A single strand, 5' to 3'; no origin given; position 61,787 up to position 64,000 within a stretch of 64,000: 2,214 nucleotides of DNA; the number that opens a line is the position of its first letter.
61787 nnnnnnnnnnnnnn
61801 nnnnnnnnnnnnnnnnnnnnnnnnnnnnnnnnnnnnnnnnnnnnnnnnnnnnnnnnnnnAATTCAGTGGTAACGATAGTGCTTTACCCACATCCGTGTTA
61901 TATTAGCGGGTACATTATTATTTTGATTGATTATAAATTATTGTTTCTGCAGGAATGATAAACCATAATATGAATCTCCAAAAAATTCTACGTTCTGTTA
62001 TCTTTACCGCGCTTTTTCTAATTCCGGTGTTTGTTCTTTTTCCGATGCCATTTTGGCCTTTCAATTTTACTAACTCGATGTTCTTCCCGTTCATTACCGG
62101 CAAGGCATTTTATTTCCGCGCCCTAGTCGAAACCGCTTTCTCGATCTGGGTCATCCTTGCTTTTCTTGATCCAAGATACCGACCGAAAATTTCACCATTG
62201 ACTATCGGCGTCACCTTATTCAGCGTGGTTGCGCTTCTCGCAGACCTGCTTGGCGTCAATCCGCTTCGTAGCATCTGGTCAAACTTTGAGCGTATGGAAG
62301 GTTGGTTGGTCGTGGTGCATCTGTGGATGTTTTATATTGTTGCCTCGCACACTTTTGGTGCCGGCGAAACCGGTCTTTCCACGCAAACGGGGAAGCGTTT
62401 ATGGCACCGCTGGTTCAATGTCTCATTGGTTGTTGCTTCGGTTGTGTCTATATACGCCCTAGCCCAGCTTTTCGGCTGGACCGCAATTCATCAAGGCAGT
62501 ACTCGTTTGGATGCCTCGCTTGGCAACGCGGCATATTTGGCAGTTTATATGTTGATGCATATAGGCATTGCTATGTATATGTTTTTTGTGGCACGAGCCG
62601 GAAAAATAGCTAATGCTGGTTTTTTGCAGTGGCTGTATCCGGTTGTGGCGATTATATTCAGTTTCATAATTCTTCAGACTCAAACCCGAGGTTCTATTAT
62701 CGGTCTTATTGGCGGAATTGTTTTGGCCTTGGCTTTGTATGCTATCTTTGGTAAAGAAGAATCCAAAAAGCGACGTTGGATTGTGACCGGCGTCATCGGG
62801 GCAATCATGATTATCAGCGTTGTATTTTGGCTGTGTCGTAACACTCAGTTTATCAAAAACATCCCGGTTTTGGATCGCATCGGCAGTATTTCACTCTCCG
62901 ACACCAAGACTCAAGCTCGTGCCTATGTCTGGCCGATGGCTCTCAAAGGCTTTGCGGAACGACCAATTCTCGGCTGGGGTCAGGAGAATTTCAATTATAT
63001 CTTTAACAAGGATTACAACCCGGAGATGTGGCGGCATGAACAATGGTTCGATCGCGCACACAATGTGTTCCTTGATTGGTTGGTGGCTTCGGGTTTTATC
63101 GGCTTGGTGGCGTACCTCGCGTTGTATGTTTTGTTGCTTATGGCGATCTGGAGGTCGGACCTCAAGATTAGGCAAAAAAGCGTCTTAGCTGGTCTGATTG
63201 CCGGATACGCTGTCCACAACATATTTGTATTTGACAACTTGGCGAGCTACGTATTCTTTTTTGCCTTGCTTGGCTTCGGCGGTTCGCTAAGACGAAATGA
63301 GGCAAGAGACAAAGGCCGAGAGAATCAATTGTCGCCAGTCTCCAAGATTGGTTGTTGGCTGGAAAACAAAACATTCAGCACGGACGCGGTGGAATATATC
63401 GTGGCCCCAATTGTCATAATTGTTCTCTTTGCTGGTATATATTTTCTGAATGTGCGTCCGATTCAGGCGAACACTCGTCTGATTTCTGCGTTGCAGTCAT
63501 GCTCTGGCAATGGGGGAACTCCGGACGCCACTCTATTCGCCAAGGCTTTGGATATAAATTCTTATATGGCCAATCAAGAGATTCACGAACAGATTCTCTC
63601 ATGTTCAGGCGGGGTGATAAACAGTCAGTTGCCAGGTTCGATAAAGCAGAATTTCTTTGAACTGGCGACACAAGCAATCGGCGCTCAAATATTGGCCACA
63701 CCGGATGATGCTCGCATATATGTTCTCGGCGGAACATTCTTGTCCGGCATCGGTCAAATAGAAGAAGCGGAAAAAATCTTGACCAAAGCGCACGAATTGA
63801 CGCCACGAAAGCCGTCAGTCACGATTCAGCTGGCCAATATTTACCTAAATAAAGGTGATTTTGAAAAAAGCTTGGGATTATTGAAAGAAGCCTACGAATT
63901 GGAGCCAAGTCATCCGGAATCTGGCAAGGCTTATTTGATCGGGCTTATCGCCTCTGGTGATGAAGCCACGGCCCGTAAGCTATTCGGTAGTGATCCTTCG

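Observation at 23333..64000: Very large (~40 kb, ~40 gene) surface-glycan biosynthesis locus with an exceptional density of methyltransferases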

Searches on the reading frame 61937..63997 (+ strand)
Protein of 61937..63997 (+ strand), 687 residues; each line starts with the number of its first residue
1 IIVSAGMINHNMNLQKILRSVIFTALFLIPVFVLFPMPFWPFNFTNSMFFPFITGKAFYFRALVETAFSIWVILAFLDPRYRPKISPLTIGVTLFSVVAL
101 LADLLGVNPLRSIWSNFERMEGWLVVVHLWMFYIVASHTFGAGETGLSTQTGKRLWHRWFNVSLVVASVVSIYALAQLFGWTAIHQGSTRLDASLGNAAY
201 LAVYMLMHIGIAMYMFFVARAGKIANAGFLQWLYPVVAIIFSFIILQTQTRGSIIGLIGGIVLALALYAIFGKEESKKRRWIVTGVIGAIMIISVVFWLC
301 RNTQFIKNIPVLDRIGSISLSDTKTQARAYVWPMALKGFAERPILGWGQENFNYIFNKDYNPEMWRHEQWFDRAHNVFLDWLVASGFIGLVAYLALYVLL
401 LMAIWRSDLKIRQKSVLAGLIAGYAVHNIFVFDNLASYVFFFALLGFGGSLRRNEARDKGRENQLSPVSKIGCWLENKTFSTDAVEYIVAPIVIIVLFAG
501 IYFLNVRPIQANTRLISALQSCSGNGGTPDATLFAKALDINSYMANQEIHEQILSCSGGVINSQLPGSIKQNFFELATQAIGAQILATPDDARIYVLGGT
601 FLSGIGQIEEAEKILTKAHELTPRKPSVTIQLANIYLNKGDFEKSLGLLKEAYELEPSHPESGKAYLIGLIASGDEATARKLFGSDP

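Call 7: search_protein_families(library=pfam, proteins=[window:61937-63997:+], max_evalue=0.001)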
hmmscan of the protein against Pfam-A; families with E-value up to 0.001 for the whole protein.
window:61937-63997:+ (687 aa): 9 families
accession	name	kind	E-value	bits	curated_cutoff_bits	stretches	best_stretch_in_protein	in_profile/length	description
PF04932.20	Wzy_C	-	4.5e-24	85.4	31.7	1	237-394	2-149/149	O-Antigen ligase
PF07719.23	TPR_2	-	1.6e-06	28.2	27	0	631-659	6-34/34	Tetratricopeptide repeat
PF14559.12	TPR_19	-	3.6e-06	27.6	25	1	606-658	5-57/68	Tetratricopeptide repeat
PF13181.12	TPR_8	-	1.4e-05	25.3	25.7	0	631-659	6-34/34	Tetratricopeptide repeat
PF13428.12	TPR_14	-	4.1e-05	24.3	23.5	0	628-661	3-36/44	Tetratricopeptide repeat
PF00515.34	TPR_1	-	0.00033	20.8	27.8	0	631-659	6-34/34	Tetratricopeptide repeat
PF25058.1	ARM_TT21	-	0.00036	21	27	1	587-655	52-123/155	Tetratricopeptide repeat protein 21 ARM repeat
PF13424.12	TPR_12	-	0.00065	20.3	30.1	0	599-655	10-74/77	Tetratricopeptide repeat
PF13431.12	TPR_17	-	0.00086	19.8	24.4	0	617-645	4-32/34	Tetratricopeptide repeat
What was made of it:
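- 61970..64000 (+): Wzy_C (WaaL-fold) membrane ligase/oligosaccharyltransferase with a C-terminal TPR domain. It is 760 aa and continues to position 64252, beyond the window. Wzy_C 4.5e-24, 85 bits against a cut-off of 32, plus TPR (call 7).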

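Call 77: predict_structure(alignment_id=A4)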
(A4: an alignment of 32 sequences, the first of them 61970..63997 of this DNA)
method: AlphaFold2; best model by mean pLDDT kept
length: 676 residues; sequences in the alignment: 32
mean_pLDDT: 85.3   pTM: 0.86
mean pLDDT of the five models: 85.3, 83.2, 81.5, 80.7, 78.0
residues with pLDDT >= 90: 357; 70-90: 228; 50-70: 64; < 50: 27
segments of 3 or more residues with pLDDT < 50: 26-42, 105-107, 450-454
pLDDT, mean of each block of 10 residues (from residue 1): 88 94 57 40 68 95 92 90 92 75 53 86 92 59 93 94 90 74 77 95 97 92 97 92 93 96 91 95 92 89 76 67 86 76 78 74 76 89 96 94 97 89 82 94 57 58 81 93 93 84 87 80 92 81 91 92 95 86 91 94 95 90 94 95 89 92 91 81
secondary structure, 60 per line:
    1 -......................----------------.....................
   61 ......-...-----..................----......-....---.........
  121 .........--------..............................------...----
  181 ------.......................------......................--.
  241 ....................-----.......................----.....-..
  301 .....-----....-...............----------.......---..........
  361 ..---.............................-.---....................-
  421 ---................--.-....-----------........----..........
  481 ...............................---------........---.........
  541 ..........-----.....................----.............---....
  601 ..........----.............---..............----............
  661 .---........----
elements in order: H2-23 H40-66 H76-93 H98-103 H105-108 H112-129 H138-167 H187-209 H216-237 H240-260 H266-288 H293-297 H299-305 H311-314 H316-330 H341-347 H351-362 H366-394 H400-419 H424-439 H444-447 H459-466 H471-511 H521-528 H532-550 H556-576 H581-593 H597-610 H615-627 H631-644 H649-661 H665-672
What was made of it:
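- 61970..64000 (+): AlphaFold pLDDT 85.3 (call 77).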

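Call 81: fold_search(model_id=the predicted structure, library=pdb)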
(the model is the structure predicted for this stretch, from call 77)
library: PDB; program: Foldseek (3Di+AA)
matches with E <= 10: 1359; with E <= 0.001: 7
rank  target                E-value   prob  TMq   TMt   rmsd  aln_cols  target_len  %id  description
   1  7tpg_B                1.2e-04  1.00  0.38  0.59   8.4       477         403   17  Single-Particle Cryo-EM Structure of the WaaL O-antigen ligase in its ligand bound state (released 2022-04-06)
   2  6b85_A                2.9e-04  1.00  0.17  0.47  20.6       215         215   21  Crystal structure of transmembrane protein TMHC4_R (released 2018-03-14)
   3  9gzg_A                5.0e-04  1.00  0.20  0.75   3.6       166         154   19  Crystal structure of CTPR4E4 mutant (released 2025-10-15)
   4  8chy                  5.9e-04  1.00  0.17  0.39   9.6       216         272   18  Crystal structure of an 8-repeat consensus TPR superhelix with Zinc. (released 2024-02-21)
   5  11kc_A                6.4e-04  1.00  0.17  0.50  21.7       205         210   21  Cryo-EM determined structure of designed nanoparticle O43-TM (released 2026-04-08)
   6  5l9u_F                7.5e-04  1.00  0.20  0.27  26.6       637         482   10  Model of human Anaphase-promoting complex/Cyclosome (APC/C-CDH1) with a cross linked Ubiquitin variant-substrate-UBE2C (released 2016-09-14)
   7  4ay5_A                8.1e-04  1.00  0.19  0.19   5.3       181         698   19  Human O-GlcNAc transferase (OGT) in complex with UDP and glycopeptide (released 2012-10-24)
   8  3ash_A                1.1e-03  1.00  0.19  0.61   5.3       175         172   15  MamA D159K mutant 1 (released 2011-07-20)
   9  8cqp_C                1.1e-03  1.00  0.18  0.80   3.5       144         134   22  Crystal structure of an 8-repeat consensus TPR superhelix with Calcium (low concentration) (released 2024-03-27)
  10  2pl2_A                1.2e-03  1.00  0.21  0.62  12.4       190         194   15  Crystal structure of TTC0263: a thermophilic TPR protein in Thermus thermophilus HB27 (released 2008-03-04)
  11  4gyw_A                1.2e-03  1.00  0.20  0.20   4.5       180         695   18  Crystal structure of human O-GlcNAc Transferase in complex with UDP and a glycopeptide (released 2012-10-31)
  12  3pe3_A                1.2e-03  1.00  0.20  0.19   4.8       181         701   19  Structure of human O-GlcNAc transferase and its complex with a peptide substrate (released 2011-01-19)
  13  6vfh_A                1.4e-03  1.00  0.15  0.75   4.6       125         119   22  De novo designed tetrahedral nanoparticle T33_dn10 (released 2020-08-12)
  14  8cm9_B                1.4e-03  1.00  0.19  0.19   5.3       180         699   18  Structure of human O-GlcNAc transferase in complex with UDP and tP11 (released 2023-10-04)
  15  5dse_C                1.4e-03  0.99  0.19  0.19  32.9       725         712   12  Crystal Structure of the TTC7B/Hyccin Complex (released 2015-12-02)
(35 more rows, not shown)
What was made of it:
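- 61970..64000 (+): Foldseek top hit is WaaL 7tpg_B, E 1.2e-4, TM 0.59 (call 81).
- On Wzy_C / O-antigen-ligase superfamily (WaaL, PglL, WsfB): The top Foldseek PDB hit is WaaL 7tpg_B, E 1.2e-4, target-normalised TM 0.59 over 477 columns (call 81).
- The top fold match is the lipid A-core ligase WaaL (call 81).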
